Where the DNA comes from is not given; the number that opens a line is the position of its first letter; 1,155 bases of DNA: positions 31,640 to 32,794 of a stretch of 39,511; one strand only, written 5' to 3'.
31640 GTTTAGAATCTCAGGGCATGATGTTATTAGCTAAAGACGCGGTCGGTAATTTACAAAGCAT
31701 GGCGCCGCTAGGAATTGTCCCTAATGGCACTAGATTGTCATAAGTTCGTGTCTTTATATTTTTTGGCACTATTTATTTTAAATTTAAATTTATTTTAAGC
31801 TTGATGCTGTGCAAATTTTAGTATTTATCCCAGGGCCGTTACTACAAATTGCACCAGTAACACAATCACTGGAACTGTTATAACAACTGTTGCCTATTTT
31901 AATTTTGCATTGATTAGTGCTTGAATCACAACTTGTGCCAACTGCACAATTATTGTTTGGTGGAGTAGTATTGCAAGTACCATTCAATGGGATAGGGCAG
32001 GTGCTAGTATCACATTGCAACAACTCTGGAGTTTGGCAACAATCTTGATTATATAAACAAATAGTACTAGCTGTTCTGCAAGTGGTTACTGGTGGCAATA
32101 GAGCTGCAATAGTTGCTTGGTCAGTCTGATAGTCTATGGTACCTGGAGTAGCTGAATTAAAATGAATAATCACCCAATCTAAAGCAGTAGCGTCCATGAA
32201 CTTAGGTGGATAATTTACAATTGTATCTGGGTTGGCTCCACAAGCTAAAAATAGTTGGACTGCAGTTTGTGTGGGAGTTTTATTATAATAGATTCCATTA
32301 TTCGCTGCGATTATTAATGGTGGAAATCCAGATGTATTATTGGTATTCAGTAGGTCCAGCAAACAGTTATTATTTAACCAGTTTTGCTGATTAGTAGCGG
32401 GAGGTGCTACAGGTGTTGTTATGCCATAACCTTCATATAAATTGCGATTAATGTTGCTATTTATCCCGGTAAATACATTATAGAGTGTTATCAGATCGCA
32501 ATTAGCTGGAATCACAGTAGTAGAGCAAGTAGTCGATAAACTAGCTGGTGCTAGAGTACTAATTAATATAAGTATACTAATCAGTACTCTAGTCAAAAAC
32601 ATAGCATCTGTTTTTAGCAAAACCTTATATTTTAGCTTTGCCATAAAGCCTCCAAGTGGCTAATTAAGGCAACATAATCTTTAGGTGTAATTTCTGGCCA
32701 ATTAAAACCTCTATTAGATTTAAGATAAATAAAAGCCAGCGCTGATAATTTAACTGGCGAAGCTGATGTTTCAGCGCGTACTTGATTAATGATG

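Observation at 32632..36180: Tandem paralogous J-domain (HPD) proteins with N-terminal signal-anchor; one fused to ankyrin repeats (effector-like)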

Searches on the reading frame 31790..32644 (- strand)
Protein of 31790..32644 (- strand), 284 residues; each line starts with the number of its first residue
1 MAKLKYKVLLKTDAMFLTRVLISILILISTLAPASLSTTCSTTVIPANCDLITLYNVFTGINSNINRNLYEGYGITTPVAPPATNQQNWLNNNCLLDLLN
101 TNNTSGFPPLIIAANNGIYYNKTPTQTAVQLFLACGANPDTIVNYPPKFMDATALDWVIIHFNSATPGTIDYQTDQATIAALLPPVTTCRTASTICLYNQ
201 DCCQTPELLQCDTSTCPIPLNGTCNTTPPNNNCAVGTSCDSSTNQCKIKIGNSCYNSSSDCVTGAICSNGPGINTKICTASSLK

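Call 3: search_protein_families(library=pfam, proteins=[window:31790-32644:-], max_evalue=0.1)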
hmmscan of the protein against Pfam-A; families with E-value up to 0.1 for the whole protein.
window:31790-32644:- (284 aa): 0 families

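Call 52: search_protein_families(library=ncbifam, proteins=[window:31790-32644:-], max_evalue=0.01)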
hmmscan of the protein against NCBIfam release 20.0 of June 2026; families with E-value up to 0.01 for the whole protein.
window:31790-32644:- (284 aa): 0 families
